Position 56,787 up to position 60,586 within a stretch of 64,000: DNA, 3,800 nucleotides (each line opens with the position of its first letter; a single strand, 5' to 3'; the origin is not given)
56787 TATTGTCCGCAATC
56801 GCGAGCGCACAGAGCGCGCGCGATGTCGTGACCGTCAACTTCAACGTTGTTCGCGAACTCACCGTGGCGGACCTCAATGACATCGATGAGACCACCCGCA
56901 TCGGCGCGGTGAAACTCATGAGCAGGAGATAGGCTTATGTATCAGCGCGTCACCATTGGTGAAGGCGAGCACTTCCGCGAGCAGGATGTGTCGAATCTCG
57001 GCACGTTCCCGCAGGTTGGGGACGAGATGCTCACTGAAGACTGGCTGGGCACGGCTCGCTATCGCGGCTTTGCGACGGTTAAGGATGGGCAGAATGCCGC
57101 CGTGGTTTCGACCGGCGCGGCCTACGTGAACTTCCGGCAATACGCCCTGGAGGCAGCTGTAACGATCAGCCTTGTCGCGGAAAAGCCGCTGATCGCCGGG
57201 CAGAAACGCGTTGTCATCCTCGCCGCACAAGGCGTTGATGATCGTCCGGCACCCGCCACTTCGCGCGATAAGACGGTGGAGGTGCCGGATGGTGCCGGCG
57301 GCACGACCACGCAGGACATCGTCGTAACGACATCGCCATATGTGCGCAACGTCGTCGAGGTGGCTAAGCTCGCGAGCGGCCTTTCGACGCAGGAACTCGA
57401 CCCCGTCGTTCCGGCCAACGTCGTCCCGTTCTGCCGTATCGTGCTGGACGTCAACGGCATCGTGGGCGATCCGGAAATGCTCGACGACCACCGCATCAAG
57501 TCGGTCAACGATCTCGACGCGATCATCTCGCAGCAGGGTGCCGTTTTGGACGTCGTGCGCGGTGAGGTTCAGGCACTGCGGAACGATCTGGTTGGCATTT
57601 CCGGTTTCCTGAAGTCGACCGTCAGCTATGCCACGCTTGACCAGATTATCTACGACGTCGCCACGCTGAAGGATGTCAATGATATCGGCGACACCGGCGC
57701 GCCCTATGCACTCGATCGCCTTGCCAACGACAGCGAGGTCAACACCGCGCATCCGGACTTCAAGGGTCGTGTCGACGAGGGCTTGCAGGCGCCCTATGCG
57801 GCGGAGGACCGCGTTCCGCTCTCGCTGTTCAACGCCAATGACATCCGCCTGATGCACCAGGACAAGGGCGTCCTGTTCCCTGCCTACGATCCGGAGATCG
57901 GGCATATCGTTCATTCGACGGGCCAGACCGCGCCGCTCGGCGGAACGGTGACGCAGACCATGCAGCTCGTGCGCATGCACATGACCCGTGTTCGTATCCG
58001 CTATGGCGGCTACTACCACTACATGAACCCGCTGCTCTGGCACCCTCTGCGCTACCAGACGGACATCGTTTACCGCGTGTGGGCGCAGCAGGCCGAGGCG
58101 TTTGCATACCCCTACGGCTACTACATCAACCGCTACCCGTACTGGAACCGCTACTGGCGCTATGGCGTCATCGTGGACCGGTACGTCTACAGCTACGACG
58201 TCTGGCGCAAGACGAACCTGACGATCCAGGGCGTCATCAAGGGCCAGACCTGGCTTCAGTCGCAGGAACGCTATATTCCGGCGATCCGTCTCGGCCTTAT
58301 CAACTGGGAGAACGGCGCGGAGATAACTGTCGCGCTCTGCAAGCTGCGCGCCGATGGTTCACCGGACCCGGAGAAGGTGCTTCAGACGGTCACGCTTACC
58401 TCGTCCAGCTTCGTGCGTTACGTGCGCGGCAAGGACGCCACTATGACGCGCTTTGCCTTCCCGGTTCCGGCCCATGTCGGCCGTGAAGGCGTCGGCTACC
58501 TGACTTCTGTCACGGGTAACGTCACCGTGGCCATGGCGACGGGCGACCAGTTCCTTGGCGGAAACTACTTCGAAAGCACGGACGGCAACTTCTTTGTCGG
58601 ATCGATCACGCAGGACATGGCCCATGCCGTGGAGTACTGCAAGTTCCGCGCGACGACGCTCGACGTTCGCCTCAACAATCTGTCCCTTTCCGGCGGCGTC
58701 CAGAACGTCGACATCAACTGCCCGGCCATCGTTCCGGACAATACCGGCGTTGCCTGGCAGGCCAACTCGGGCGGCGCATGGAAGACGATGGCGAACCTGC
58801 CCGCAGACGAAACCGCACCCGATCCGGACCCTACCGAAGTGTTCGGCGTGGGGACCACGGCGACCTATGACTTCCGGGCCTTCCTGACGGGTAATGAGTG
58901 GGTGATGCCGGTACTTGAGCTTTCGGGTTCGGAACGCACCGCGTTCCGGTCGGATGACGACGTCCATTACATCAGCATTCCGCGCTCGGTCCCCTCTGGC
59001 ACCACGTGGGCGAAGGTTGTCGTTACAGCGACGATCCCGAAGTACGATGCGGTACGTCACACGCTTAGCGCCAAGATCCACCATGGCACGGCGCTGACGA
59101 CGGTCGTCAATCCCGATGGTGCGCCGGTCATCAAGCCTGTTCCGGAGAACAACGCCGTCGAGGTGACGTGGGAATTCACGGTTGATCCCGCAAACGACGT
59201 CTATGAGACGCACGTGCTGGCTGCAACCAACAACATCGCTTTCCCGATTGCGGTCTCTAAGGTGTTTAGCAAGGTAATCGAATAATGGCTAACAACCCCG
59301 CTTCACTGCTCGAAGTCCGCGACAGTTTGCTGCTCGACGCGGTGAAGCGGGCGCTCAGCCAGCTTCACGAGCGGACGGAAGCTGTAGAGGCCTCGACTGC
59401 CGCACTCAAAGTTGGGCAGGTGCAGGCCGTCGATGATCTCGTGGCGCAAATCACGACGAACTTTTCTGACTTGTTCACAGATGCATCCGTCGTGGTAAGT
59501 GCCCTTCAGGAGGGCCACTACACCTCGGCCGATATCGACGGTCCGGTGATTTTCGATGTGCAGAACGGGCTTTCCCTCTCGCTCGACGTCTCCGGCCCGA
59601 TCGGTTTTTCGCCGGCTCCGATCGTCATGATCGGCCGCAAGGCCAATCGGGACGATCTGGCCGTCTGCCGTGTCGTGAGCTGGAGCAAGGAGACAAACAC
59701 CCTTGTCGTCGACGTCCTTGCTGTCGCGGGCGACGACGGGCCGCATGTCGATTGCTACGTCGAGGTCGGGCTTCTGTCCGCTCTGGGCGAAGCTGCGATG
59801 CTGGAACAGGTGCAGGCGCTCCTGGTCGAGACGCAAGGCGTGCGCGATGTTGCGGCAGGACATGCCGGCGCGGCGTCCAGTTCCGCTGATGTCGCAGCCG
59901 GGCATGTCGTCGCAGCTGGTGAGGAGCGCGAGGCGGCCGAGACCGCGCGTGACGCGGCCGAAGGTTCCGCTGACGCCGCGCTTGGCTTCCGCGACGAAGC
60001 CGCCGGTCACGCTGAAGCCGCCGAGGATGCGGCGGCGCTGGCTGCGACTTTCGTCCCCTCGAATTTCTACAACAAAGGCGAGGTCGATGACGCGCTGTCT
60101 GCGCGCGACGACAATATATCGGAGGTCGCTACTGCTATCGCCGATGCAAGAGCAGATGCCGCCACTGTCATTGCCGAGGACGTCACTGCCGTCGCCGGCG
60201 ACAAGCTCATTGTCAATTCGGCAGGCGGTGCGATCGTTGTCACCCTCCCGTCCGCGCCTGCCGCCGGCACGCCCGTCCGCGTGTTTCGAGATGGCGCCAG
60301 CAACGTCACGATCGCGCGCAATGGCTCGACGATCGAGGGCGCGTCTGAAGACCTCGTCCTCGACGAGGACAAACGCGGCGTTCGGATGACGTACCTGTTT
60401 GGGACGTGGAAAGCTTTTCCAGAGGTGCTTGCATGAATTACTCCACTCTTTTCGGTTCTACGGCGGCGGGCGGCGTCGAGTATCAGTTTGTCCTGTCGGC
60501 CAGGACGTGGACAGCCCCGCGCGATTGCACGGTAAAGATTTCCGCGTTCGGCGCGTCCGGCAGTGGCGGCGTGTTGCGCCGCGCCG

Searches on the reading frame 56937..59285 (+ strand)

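Call 14: search_protein_families(library=phrogs, proteins=[window:56937-59285:+], max_evalue=0.001)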
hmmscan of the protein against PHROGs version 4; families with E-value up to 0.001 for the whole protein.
window:56937-59285:+ (782 aa): 2 families
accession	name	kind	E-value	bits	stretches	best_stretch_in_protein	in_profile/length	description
phrog_17470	-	unknown function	5.6e-86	290.1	1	1-769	1-743/755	-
phrog_877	-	unknown function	4.9e-06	25.6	1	437-711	786-1072/1141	-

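Call 15: search_protein_families(library=pfam, proteins=[window:56937-59285:+], max_evalue=0.01)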
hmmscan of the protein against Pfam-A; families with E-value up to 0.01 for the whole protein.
window:56937-59285:+ (782 aa): 0 families

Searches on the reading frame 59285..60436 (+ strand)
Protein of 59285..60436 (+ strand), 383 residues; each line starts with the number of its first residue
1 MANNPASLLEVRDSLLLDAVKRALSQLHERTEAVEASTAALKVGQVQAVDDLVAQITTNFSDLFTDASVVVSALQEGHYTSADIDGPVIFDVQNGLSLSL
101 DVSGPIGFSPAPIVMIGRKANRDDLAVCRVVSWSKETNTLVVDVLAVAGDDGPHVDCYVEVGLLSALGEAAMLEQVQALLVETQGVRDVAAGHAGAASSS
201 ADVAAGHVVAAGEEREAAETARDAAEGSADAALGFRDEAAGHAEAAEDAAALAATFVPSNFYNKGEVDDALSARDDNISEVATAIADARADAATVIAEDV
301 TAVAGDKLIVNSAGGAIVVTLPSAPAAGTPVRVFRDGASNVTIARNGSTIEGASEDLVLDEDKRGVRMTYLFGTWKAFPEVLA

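Call 14: search_protein_families(library=phrogs, proteins=[window:59285-60436:+], max_evalue=0.001)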
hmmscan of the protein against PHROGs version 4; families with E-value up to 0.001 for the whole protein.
window:59285-60436:+ (383 aa): 3 families
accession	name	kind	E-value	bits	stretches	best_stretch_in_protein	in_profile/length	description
phrog_31104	-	unknown function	9e-08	32.6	1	298-374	274-355/365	-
phrog_8859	-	unknown function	2.1e-05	24.7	1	269-353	22-105/400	-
phrog_4302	-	unknown function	0.00014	21.8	1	293-370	260-341/499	-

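Call 15: search_protein_families(library=pfam, proteins=[window:59285-60436:+], max_evalue=0.01)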
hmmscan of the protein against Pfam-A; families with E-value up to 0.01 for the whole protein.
window:59285-60436:+ (383 aa): 0 families

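Call 21: find_encoding_contigs(protein=window:59285-60436:+, flank=10000, max_places=4)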
Protein window:59285-60436:+ (383 aa): 3 contigs read that carry it; 2 places shown.
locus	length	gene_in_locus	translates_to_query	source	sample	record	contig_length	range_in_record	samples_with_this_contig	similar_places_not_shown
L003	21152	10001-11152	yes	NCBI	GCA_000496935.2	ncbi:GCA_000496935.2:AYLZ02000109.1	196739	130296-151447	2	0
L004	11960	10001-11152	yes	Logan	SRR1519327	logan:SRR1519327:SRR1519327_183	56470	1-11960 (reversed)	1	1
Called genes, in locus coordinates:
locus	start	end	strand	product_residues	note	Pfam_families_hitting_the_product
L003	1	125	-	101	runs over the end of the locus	-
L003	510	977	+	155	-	-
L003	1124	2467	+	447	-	PF00589:Phage_integrase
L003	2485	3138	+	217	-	PF03864:Phage_cap_E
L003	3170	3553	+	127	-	-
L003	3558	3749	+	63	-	-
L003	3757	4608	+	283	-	-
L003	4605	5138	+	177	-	PF04717:Phage_base_V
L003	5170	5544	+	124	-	PF04965:GPW_gp25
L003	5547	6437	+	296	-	PF26776:Baseplate_J_N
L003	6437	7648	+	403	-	PF09684:Tail_P2_I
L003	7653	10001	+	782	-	-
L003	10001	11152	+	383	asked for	-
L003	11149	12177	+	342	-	-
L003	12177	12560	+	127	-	-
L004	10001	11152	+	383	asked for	-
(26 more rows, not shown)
